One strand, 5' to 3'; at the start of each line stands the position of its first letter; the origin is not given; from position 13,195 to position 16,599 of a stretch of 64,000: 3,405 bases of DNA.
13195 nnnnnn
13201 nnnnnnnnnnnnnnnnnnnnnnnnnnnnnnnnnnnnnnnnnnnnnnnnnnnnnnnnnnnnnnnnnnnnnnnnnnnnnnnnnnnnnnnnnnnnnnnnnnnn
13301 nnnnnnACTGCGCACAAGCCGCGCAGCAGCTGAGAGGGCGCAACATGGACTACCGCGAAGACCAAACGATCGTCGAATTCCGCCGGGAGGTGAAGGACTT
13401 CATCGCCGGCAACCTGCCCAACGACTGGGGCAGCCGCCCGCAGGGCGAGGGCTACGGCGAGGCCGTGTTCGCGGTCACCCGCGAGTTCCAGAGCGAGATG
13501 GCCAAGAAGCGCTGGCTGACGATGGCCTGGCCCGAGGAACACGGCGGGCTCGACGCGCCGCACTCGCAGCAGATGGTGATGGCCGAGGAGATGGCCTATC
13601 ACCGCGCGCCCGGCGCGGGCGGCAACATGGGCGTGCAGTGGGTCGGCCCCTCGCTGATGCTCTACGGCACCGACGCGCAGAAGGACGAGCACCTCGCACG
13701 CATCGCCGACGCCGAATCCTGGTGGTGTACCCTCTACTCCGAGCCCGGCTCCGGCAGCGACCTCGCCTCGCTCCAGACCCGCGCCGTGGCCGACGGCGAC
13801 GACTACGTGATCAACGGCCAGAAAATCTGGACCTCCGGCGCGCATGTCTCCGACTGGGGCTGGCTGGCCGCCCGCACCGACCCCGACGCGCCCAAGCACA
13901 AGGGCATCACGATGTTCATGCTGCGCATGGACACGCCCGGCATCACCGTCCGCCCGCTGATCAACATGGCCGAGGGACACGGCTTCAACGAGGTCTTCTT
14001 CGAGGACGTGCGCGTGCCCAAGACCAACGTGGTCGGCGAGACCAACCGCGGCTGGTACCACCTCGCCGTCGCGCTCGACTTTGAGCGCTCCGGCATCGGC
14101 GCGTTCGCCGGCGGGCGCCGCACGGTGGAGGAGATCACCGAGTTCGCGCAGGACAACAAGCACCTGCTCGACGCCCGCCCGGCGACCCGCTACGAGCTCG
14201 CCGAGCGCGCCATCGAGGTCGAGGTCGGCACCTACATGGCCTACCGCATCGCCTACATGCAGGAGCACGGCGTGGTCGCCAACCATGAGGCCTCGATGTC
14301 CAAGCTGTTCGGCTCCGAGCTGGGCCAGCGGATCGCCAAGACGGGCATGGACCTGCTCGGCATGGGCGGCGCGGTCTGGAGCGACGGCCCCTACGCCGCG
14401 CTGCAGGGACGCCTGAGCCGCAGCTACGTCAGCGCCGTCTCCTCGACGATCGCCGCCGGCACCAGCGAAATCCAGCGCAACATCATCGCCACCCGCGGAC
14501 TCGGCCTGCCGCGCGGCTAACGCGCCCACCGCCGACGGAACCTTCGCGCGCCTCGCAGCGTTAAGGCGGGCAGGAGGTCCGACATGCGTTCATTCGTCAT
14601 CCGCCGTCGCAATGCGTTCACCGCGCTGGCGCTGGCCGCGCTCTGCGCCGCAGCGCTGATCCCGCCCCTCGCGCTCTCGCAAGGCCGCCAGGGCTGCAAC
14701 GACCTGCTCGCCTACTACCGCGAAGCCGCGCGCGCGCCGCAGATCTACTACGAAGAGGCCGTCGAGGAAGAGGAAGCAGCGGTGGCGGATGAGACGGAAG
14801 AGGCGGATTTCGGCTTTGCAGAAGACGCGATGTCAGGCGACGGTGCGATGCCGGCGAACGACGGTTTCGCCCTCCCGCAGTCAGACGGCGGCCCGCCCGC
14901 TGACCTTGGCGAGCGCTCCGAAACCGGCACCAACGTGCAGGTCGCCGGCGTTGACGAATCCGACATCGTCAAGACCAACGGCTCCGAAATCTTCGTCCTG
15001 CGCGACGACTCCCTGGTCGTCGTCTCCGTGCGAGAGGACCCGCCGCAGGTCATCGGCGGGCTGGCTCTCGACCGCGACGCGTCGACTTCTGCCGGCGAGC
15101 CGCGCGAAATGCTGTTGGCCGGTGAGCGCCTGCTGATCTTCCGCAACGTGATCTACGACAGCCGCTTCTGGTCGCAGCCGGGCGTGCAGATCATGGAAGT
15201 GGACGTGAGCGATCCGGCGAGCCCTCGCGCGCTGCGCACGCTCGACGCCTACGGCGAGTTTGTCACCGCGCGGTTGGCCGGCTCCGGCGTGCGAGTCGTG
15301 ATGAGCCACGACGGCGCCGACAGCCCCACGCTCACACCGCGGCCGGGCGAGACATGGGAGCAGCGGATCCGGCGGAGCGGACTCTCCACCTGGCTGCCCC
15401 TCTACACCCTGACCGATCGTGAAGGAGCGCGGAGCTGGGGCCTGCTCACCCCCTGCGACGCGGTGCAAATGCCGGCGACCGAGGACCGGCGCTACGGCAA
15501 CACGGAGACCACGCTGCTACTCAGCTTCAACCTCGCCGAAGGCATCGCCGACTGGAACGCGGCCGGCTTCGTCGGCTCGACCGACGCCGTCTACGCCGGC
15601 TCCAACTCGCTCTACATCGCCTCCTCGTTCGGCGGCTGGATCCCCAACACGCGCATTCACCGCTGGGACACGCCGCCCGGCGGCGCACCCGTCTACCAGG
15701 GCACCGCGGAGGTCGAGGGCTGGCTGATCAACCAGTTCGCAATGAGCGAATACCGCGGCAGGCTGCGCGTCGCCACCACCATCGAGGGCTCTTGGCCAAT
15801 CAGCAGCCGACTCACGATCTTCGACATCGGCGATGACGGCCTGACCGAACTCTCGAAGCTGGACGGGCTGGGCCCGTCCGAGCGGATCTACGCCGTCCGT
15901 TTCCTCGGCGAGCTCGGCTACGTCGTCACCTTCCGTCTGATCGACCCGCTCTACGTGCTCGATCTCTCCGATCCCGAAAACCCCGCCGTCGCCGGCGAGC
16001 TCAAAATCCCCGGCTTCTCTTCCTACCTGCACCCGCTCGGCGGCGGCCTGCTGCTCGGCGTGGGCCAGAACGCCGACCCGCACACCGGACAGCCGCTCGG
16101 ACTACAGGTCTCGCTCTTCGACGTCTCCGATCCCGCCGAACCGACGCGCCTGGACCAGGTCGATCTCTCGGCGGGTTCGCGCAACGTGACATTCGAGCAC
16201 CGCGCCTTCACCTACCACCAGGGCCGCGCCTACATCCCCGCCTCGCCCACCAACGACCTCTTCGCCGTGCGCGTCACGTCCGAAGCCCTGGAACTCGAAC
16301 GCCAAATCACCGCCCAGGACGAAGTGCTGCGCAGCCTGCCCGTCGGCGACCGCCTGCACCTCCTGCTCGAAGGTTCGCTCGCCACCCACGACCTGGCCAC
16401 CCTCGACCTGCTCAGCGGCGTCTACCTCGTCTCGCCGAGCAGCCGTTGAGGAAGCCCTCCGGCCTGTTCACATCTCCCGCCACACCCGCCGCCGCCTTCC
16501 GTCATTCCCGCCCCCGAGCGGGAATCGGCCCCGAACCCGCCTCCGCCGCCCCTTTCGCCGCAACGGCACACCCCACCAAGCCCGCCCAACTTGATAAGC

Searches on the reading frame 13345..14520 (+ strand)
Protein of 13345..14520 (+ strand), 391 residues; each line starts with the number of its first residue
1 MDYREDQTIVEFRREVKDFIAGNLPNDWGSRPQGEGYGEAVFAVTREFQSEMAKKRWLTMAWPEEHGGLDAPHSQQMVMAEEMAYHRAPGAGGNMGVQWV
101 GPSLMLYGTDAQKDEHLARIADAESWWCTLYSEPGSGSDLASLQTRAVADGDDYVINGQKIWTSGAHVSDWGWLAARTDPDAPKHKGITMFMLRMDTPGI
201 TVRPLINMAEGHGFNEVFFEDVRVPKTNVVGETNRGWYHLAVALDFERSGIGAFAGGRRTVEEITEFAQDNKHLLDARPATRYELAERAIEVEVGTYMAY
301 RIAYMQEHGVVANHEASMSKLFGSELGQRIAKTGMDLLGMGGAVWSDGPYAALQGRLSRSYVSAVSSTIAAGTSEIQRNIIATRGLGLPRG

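Call 87: search_protein_families(library=pfam, proteins=[window:13345-14520:+], max_evalue=0.001)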
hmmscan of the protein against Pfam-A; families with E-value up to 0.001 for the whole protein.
window:13345-14520:+ (391 aa): 3 families
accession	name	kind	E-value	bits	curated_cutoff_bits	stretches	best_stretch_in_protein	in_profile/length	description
PF00441.29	Acyl-CoA_dh_1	-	2e-24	86.9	22.4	1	234-385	1-149/150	Acyl-CoA dehydrogenase, C-terminal domain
PF02770.24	Acyl-CoA_dh_M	-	5.4e-22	78.2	33.3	1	128-222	1-97/97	Acyl-CoA dehydrogenase, middle domain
PF02771.21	Acyl-CoA_dh_N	-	1.6e-13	51.5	22.9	1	11-124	6-113/113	Acyl-CoA dehydrogenase, N-terminal domain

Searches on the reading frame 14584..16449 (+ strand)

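Call 87: search_protein_families(library=pfam, proteins=[window:14584-16449:+], max_evalue=0.001)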
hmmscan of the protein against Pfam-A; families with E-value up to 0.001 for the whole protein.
window:14584-16449:+ (621 aa): 1 family
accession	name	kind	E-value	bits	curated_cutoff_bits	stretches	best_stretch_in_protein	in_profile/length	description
PF09826.15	Beta_propel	-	1.9e-110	370.5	22.4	1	115-607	3-495/495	Beta propeller domain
